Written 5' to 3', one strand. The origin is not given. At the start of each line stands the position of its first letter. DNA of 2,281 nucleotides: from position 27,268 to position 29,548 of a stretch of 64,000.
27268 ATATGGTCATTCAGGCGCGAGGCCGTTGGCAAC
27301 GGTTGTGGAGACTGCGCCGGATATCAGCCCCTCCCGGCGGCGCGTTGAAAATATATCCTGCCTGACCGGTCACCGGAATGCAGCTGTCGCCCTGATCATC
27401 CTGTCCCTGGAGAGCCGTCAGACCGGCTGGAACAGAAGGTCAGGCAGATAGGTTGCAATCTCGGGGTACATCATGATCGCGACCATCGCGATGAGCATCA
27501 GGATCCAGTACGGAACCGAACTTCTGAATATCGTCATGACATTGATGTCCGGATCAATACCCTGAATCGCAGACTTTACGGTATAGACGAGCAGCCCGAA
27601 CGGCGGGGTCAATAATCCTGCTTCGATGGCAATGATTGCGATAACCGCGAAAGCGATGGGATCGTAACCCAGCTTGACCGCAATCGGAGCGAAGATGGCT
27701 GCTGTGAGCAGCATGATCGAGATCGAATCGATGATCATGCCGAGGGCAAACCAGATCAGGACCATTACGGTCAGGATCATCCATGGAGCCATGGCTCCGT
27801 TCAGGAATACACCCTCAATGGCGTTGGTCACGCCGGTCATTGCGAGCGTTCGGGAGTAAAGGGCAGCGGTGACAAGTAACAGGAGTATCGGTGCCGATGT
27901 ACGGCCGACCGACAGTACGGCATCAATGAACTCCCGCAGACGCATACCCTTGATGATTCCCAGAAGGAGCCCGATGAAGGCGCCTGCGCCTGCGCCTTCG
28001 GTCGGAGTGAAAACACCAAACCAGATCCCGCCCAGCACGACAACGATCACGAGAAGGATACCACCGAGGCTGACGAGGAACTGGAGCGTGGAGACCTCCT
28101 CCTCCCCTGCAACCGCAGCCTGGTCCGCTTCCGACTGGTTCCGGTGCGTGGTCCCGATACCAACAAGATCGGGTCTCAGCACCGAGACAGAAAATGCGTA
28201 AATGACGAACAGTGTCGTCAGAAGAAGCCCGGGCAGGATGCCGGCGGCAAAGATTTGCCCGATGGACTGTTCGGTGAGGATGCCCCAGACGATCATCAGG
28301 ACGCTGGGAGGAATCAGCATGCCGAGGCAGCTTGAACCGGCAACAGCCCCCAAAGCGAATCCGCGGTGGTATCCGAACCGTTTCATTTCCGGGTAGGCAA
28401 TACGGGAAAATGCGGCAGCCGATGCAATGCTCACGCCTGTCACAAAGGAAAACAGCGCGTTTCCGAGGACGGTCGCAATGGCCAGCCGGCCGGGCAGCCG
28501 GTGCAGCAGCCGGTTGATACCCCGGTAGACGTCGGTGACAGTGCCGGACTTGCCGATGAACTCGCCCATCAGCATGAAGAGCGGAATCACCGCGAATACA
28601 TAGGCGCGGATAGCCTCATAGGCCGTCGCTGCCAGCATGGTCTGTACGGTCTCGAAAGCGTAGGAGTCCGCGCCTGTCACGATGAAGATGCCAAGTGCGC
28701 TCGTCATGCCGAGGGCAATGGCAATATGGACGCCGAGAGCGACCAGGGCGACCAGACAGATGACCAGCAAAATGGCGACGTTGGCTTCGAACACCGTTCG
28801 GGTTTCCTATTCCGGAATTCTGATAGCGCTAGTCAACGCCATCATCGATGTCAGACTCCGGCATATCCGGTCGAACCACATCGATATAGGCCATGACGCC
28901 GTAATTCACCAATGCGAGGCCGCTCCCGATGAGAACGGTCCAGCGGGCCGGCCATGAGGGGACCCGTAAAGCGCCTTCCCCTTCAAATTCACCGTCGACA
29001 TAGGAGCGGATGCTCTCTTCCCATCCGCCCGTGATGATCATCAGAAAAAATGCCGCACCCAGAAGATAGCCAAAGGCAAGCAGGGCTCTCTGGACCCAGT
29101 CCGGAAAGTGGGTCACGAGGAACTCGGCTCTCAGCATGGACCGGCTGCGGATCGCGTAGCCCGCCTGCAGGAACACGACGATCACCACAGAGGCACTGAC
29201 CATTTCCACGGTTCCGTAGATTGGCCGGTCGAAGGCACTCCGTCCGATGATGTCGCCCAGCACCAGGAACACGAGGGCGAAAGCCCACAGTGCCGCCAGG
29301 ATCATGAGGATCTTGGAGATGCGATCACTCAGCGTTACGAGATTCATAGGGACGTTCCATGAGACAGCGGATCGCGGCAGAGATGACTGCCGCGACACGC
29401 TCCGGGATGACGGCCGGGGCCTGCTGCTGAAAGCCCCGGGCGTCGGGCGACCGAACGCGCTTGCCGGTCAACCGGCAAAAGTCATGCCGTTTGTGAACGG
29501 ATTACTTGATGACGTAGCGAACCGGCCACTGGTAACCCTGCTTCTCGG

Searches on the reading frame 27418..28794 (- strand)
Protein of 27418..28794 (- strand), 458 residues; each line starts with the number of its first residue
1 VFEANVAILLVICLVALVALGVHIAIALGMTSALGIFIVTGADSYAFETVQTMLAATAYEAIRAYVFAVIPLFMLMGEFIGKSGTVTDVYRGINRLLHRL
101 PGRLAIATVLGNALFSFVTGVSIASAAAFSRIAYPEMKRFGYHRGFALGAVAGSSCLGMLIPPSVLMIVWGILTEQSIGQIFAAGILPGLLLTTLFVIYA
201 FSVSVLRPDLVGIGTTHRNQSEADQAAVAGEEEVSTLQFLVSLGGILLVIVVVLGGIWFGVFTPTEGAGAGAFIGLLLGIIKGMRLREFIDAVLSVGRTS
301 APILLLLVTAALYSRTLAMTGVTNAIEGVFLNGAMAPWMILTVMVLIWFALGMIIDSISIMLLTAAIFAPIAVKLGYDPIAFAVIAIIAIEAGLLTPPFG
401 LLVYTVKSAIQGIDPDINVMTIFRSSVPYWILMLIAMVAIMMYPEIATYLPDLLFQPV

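Call 5: search_protein_families(library=pfam, proteins=[window:27418-28794:-])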
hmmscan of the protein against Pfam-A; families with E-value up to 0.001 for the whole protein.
window:27418-28794:- (458 aa): 1 family
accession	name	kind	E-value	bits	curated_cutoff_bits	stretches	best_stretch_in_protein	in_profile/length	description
PF06808.19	DctM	-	5.3e-76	256.5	23.8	1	11-446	1-413/413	Tripartite ATP-independent periplasmic transporter, DctM component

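Call 6: search_protein_families(library=ncbifam, proteins=[window:27418-28794:-])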
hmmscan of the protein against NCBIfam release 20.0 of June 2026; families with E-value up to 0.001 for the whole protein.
window:27418-28794:- (458 aa): 3 families
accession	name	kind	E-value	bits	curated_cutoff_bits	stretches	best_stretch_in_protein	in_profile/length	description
TIGR00786.1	dctM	subfamily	1.2e-75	254.8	268.45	1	21-451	1-405/405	TRAP transporter large permease subunit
NF011634.1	PRK15060.1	equivalog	1.6e-25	90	800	1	8-447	4-417/425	2,3-diketo-L-gulonate TRAP transporter large permease YiaN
TIGR02123.1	TRAP_fused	subfamily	2.2e-11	43.2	320.65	1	22-437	123-529/615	TRAP transporter fused permease subunit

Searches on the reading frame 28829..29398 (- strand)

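Call 5: search_protein_families(library=pfam, proteins=[window:28829-29398:-])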
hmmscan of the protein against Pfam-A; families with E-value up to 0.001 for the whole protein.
window:28829-29398:- (189 aa): 1 family
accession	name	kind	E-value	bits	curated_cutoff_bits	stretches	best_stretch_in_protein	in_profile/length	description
PF04290.18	DctQ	-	4.5e-22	78.8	28.3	1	43-170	2-126/132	Tripartite ATP-independent periplasmic transporters, DctQ component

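Call 6: search_protein_families(library=ncbifam, proteins=[window:28829-29398:-])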
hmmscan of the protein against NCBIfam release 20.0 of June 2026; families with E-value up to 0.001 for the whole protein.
window:28829-29398:- (189 aa): 0 families
